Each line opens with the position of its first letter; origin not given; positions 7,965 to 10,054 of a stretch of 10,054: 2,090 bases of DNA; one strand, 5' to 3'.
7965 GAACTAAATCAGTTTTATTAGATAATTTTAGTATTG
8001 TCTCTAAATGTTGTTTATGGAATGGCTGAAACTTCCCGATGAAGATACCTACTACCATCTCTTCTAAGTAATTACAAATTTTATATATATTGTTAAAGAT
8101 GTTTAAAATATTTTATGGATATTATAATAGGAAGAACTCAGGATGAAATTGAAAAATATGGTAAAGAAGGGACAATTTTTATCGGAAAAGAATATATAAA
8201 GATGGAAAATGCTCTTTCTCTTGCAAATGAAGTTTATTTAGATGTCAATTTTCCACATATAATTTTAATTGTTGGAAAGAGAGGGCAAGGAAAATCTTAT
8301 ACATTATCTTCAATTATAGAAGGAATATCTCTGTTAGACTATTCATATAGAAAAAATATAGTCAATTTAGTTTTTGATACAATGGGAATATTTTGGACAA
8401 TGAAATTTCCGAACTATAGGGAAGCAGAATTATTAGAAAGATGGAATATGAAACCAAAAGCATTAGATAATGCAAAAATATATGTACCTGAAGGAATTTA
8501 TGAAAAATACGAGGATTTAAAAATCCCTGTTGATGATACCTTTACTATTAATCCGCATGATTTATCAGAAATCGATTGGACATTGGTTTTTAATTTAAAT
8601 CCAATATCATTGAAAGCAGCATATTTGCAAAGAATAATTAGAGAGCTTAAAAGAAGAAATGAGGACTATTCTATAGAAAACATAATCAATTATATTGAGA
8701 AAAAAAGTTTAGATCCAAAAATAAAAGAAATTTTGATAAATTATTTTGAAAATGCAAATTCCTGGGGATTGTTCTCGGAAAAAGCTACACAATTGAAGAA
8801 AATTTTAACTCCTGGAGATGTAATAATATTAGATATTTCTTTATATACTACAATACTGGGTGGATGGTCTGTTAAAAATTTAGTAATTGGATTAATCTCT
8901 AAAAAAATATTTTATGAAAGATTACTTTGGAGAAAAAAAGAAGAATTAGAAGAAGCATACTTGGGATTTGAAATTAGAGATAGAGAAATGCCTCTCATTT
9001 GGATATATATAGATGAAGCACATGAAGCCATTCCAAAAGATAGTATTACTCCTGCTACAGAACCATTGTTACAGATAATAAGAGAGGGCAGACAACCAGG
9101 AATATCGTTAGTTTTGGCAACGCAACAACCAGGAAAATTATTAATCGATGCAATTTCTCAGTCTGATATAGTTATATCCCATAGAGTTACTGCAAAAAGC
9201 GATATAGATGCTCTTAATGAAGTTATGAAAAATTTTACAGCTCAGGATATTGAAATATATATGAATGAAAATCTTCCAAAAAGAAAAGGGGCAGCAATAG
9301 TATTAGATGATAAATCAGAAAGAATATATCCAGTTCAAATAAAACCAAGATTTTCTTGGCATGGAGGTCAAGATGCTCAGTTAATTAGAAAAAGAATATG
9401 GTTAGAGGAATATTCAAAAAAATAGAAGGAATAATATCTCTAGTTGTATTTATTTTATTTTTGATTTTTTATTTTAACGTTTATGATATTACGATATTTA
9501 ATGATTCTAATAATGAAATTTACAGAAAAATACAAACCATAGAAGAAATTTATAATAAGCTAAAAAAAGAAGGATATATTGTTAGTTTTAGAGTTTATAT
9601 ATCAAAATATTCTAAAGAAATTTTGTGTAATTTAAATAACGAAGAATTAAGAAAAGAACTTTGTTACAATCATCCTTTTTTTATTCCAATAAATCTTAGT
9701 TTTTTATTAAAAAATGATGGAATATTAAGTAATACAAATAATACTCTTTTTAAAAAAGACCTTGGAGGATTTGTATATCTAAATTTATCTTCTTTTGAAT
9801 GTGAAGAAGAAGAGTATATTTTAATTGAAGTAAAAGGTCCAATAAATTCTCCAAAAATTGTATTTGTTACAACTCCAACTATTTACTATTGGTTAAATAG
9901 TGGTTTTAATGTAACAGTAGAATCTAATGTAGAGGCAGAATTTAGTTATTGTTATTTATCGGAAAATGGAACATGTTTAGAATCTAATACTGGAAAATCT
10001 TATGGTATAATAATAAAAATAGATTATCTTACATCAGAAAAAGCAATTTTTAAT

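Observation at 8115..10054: HerA/FtsK-type ATPase overlapped by a membrane-anchored protein gene: candidate membrane-tethered translocase module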

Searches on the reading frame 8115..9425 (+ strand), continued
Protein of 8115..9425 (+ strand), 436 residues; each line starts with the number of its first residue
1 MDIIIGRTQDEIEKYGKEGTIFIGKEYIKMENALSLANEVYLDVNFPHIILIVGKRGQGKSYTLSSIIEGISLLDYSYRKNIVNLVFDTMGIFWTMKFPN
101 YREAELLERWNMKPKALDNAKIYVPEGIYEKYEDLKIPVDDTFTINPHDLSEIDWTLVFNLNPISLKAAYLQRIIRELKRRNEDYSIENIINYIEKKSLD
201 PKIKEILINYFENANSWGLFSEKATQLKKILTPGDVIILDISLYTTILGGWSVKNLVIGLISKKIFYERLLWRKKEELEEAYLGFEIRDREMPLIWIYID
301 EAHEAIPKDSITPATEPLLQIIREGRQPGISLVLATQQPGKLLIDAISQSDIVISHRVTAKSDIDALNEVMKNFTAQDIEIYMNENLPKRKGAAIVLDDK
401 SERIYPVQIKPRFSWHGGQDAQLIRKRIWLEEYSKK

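Call 25: search_solved_structures(query=A1, max_evalue=1, show_alignments=1)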
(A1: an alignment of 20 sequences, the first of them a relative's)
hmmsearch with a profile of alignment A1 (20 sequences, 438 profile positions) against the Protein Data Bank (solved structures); distinct sequences matched with E-value up to 1: 24.
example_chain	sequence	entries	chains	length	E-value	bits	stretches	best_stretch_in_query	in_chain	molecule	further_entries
8xau_A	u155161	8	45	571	1.7e-14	56.6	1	237-405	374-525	ATP-binding protein | HerA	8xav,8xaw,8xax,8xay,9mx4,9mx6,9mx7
8wiv_A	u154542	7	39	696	2.5e-13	52.8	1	295-402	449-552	Helicase HerA central domain-containing protein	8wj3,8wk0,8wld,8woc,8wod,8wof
9x1l_A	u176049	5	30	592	7.7e-13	51.2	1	226-370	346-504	DNA helicase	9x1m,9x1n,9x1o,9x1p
9c1m_M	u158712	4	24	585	1e-10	44.2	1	252-377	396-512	ATP-binding protein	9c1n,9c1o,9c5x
8yho_A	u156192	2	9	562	1e-10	44.2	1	292-373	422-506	DUF87 domain-containing protein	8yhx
8ziq_M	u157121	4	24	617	3.1e-10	42.6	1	235-376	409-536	HerA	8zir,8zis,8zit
4d2i_A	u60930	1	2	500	2.1e-09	39.8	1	277-363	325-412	HERA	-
8j4u_M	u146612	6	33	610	1.7e-07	33.6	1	290-396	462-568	Nucleoside triphosphate hydrolase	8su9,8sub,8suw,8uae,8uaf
8wet_A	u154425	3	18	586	0.00013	24.1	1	303-375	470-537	TdpA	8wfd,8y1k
9qks_G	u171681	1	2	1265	0.00029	22.9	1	271-365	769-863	ESX secretion system protein YukB,Green fluorescent protein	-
11kk_A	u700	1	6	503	0.0003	22.9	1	286-394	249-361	HerA like helicase YjgR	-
7f6d_B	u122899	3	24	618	0.0054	18.7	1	298-363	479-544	HerA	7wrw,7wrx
4r2h_A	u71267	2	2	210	0.0062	18.5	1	301-366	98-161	STIV B204 ATPase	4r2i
4kfr_A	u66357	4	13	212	0.0068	18.4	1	293-362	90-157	Genome packaging NTPase B204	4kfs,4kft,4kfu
7es4_A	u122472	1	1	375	0.01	17.8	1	201-391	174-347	DNA phosphorothioation-dependent restriction protein DptH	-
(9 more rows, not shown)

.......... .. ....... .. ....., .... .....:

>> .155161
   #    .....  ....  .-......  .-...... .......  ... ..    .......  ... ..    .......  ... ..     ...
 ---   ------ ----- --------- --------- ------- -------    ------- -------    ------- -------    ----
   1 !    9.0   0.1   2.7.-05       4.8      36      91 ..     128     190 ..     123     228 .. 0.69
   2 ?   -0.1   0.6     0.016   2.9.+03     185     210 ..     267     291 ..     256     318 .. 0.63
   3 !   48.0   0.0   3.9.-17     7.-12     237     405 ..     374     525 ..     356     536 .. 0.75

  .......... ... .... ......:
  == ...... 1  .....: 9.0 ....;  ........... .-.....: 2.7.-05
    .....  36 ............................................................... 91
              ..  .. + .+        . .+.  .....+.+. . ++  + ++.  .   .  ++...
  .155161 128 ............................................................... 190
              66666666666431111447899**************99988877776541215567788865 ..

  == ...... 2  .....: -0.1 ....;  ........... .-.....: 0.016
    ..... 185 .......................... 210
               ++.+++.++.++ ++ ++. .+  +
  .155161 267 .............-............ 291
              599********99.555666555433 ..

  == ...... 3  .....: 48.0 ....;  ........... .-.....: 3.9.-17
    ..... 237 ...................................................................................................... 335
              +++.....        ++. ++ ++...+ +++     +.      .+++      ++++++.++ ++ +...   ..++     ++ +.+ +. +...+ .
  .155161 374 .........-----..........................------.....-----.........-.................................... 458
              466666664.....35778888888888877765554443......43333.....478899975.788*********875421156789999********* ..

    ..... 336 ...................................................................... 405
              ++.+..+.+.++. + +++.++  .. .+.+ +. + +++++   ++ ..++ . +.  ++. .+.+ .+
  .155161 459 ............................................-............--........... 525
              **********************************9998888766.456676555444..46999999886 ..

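Call 34: predict_structure(alignment_id=A1)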
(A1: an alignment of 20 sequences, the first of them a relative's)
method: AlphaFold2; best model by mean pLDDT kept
length: 436 residues; sequences in the alignment: 20
mean_pLDDT: 87.5   pTM: 0.89
mean pLDDT of the five models: 87.5, 86.9, 86.5, 82.9, 82.8
residues with pLDDT >= 90: 274; 70-90: 128; 50-70: 16; < 50: 18
segments of 3 or more residues with pLDDT < 50: 418-427, 429-436
pLDDT, mean of each block of 10 residues (from residue 1): 90 90 89 82 94 83 91 92 94 89 88 93 95 91 95 93 94 94 88 94 96 94 91 95 84 95 96 90 74 93 92 95 95 92 89 83 71 69 79 88 90 72 47 43
secondary structure, 60 per line:
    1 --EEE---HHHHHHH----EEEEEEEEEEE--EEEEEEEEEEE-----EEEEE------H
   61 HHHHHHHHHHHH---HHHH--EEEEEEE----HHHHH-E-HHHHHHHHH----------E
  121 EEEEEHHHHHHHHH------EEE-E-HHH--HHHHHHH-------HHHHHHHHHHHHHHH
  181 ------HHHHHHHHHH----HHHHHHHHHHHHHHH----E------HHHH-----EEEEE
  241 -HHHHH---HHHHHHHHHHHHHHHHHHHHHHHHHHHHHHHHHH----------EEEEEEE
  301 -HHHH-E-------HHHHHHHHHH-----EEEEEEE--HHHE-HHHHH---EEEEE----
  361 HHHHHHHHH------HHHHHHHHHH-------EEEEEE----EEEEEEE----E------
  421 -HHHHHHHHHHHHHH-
elements in order: E3-5 H9-15 E20-30 E33-43 E49-53 H60-72 H76-79 E82-88 H93-97 H101-109 E120-125 H126-134 E141-143 H152-158 H166-180 H187-196 H201-215 H227-230 E236-240 H242-246 H250-283 E294-300 H302-305 H315-324 E330-336 H344-348 E352-356 H361-369 H376-385 E393-398 E403-409 H422-435

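Call 37: fold_search(model_id=the predicted structure, library=pdb)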
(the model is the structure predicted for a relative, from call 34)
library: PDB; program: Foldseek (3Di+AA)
matches with E <= 10: 1373; with E <= 0.001: 133
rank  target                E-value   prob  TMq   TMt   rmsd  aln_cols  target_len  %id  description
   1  9x1m_A                7.9e-20  1.00  0.62  0.48   7.3       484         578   17  The cryo-EM structure of HerA-NurA complex with AMPPNP and dsDNA from Thermococcus kodakarensis (released 2026-02-04)
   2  9x1l_A                5.4e-18  1.00  0.61  0.47   8.8       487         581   18  The cryo-EM structure of HerA-NurA complex with AMPPNP from Thermococcus kodakarensis (released 2026-02-04)
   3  4d2i_B                6.5e-18  1.00  0.61  0.59   5.8       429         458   17  Crystal structure of the HerA hexameric DNA translocase from Sulfolobus solfataricus bound to AMP-PNP (released 2014-12-03)
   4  4d2i_A                6.5e-18  1.00  0.59  0.55   5.8       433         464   16  Crystal structure of the HerA hexameric DNA translocase from Sulfolobus solfataricus bound to AMP-PNP (released 2014-12-03)
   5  8xav_A                2.0e-17  1.00  0.64  0.50   7.4       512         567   17  Cryo-EM structure of an anti-phage defense complex (released 2024-06-05)
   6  8wiv_L                3.2e-17  1.00  0.62  0.44   8.7       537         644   17  Cryo-EM structure of a bacterial protein (released 2024-09-11)
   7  8xau_A                2.5e-16  1.00  0.65  0.51   6.9       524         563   17  Cryo-EM structure of HerA (released 2024-06-05)
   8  8wiv_D                2.6e-16  1.00  0.63  0.48   8.1       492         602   18  Cryo-EM structure of a bacterial protein (released 2024-09-11)
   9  8wj3_N                2.8e-16  1.00  0.59  0.49   8.9       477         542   17  Cryo-EM structure of a bacterial protein (released 2024-09-11)
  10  8xaw_D                7.5e-16  1.00  0.56  0.44  11.2       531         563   18  Cryo-EM structure of an anti-phage defense complex bound to AMPPNP and DNA at state 1 (released 2024-06-05)
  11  8xav_E                1.3e-15  1.00  0.62  0.49   7.1       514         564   16  Cryo-EM structure of an anti-phage defense complex (released 2024-06-05)
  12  8wiv_M                1.4e-15  1.00  0.63  0.46   8.0       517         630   18  Cryo-EM structure of a bacterial protein (released 2024-09-11)
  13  8xau_E                2.0e-15  1.00  0.64  0.52   6.9       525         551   16  Cryo-EM structure of HerA (released 2024-06-05)
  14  8xau_F                2.9e-15  1.00  0.61  0.51   6.7       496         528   18  Cryo-EM structure of HerA (released 2024-06-05)
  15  8wld_N                5.2e-15  1.00  0.58  0.43   8.9       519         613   18  Cryo-EM structure of SIR2/HerA antiphage complex (released 2024-09-11)
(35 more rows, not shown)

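Call 45: find_homologous_proteins(query=L006:9284-10888:+, max_evalue=0.001)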
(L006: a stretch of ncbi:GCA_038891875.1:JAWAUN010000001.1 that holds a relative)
Query L006:9284-10888:+ (534 aa): 28 proteins with E <= 0.001 among 7771 candidates.
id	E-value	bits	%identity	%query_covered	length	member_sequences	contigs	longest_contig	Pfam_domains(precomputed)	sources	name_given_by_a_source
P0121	0.0e+0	1037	89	100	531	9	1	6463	-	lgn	-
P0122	1.0e-264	897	77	100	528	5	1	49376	-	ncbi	ncbi:MAG: hypothetical protein QXM04_01125 [Nanopusillaceae archaeon]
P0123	9.3e-167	574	53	100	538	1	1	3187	-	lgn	-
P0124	2.0e-149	517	75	60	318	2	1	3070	-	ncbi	ncbi:MAG: hypothetical protein QW648_03850, partial [Nanoarchaeales archaeon]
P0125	2.9e-26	111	38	33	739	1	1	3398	-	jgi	-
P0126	2.9e-24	104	39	33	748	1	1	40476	-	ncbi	ncbi:MAG: hypothetical protein RXN31_01215 [Candidatus Nanopusillus acidilobi]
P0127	1.6e-23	102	36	42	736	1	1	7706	-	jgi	jgi:hypothetical protein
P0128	4.4e-23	100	32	59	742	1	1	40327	-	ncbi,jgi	jgi:uncharacterized protein (DUF486 family)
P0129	1.4e-22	98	35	42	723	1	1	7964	-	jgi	-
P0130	1.8e-22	98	34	42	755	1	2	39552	-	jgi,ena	-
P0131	1.9e-22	98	36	42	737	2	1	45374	-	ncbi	-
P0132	4.4e-22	97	36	42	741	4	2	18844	-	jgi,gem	-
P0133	4.8e-22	97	34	54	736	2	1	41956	-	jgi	jgi:hypothetical protein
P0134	2.9e-21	94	37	42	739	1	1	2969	-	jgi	-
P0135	3.9e-21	94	36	42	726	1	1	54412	-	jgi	-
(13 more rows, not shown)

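Call 49: search_protein_families(library=pfam, proteins=[L006:10885-11214:+, L006:11211-11657:+, L006:11654-12127:-, L006:9284-10888:+, L009:9284-11362:+], max_evalue=1)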
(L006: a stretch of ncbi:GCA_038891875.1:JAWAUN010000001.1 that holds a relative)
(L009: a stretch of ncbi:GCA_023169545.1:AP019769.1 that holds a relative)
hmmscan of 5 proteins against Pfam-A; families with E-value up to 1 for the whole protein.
L006:10885-11214:+ (109 aa): 1 family
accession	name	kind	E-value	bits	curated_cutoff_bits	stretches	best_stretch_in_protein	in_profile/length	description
PF25425.1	YfjL_N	-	0.059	14.1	27.8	1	14-101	6-96/97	YfjL-like, N-terminal domain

L006:11211-11657:+ (148 aa): 1 family
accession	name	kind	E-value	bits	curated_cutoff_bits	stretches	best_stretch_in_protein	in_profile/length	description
PF22127.1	NtdA_N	-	0.011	15.9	27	1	15-43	33-61/66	NTD biosynthesis operon protein NtdA, N-terminal domain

L006:11654-12127:- (157 aa): 1 family
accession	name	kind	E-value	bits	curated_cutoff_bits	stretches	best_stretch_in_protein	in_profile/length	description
PF12863.12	DUF3821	-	0.0036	17.7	23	1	70-136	99-163/204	Domain of unknown function (DUF3821)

L006:9284-10888:+ (534 aa): 1 family
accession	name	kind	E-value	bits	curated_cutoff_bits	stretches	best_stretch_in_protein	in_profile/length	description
PF13847.12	Methyltransf_31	-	0.028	14.6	27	1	27-81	73-127/145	Methyltransferase domain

L009:9284-11362:+ (692 aa): 0 families

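Call 56: predict_structure(alignment_id=A2)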
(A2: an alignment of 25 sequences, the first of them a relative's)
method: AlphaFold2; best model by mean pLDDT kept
length: 534 residues; sequences in the alignment: 25
mean_pLDDT: 42.8   pTM: 0.38
mean pLDDT of the five models: 42.8, 39.8, 37.8, 36.5, 33.4
residues with pLDDT >= 90: 0; 70-90: 62; 50-70: 89; < 50: 383
segments of 3 or more residues with pLDDT < 50: 1-8, 27-136, 238-241, 243-467, 474-488, 497-506, 508-511
pLDDT, mean of each block of 10 residues (from residue 1): 38 57 47 34 35 29 24 31 38 25 24 25 27 46 67 66 73 82 82 79 79 76 70 57 43 23 32 31 29 39 33 27 30 32 32 29 27 25 23 39 43 43 36 38 40 28 33 45 43 52 45 57 58 51
secondary structure, 60 per line:
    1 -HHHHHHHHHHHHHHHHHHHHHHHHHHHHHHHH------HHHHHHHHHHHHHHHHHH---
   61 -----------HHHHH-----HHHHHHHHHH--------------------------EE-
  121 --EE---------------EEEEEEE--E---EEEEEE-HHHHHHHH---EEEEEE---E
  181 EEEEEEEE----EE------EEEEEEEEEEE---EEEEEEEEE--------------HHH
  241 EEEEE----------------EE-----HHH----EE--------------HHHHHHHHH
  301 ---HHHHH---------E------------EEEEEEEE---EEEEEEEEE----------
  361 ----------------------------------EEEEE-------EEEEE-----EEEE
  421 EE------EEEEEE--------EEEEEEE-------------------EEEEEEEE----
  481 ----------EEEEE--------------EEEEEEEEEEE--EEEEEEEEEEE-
elements in order: H2-33 H40-57 H72-76 H82-91 E140-146 E153-158 H160-167 E171-176 E180-188 E201-211 E215-223 E241-245 H292-300 H304-308 E331-338 E342-350 E395-399 E407-411 E417-422 E429-434 E443-449 E469-476 E491-495 E510-520 E523-533

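Call 64: search_protein_families(library=ncbifam, proteins=[L028:7278-8897:+, L028:9588-10028:+, L028:10029-10469:+, L006:10885-11214:+, L006:11211-11657:+, L006:11654-12127:-, L011:2697-7004:+], max_evalue=0.1)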
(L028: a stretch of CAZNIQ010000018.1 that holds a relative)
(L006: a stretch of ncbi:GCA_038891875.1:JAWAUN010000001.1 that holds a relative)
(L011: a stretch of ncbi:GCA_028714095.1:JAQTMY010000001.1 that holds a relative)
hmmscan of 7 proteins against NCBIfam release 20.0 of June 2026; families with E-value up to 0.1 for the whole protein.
L028:7278-8897:+ (539 aa): 0 families

L028:9588-10028:+ (146 aa): 2 families
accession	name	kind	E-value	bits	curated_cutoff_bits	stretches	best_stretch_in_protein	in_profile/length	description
NF052591.1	ArlG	equivalog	4.8e-16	59.1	110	1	2-141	3-145/148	archaellum stator protein ArlG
NF052590.1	ArlF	equivalog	4.3e-11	43.1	110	1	2-137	4-136/137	archaellum stator protein ArlF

L028:10029-10469:+ (146 aa): 2 families
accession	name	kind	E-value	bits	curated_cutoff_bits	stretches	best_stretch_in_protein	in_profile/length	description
NF052590.1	ArlF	equivalog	2.5e-11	43.9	110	1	1-137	1-137/137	archaellum stator protein ArlF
NF052591.1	ArlG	equivalog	6.6e-07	29.5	110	1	25-132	24-138/148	archaellum stator protein ArlG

L006:10885-11214:+ (109 aa): 3 families
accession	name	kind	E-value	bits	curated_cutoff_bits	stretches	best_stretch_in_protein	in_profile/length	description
NF007044.0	PRK09497.1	equivalog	0.002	17.7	348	1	3-73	17-80/285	spermidine/putrescine ABC transporter permease PotB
TIGR03139.1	QueF-II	equivalog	0.036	13.9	86.9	1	23-49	42-68/115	preQ(1) synthase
NF004606.0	PRK05934.1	equivalog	0.052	12.7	297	1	12-62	263-313/341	type III secretion system protein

L006:11211-11657:+ (148 aa): 0 families

L006:11654-12127:- (157 aa): 0 families

L011:2697-7004:+ (1435 aa): 4 families
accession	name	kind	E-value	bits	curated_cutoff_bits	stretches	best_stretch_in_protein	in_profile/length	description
NF012211.1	tand_rpt_95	domain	1.4e-29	102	90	7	815-893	19-95/98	tandem-95 repeat protein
NF038112.1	myxo_dep_M36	subfamily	5.5e-19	66.9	1500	3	302-554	1260-1509/1604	myxosortase-dependent M36 family metallopeptidase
TIGR04225.1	CshA_fibril_rpt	repeat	5.5e-09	36.8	60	1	916-970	42-94/104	fibrillar adhesin CshA-type repeat protein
NF038186.1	YPDG_rpt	domain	0.0026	18.7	40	0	381-425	53-98/98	YPDG domain-containing protein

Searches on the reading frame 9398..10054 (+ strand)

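Call 3: search_protein_families(library=pfam, proteins=[window:9398-10054:+], max_evalue=0.01)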
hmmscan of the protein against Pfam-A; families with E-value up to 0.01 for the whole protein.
window:9398-10054:+ (219 aa): 1 family
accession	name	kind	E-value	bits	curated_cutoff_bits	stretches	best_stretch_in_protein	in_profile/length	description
PF13847.12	Methyltransf_31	-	0.0077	16.4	27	0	27-81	73-127/145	Methyltransferase domain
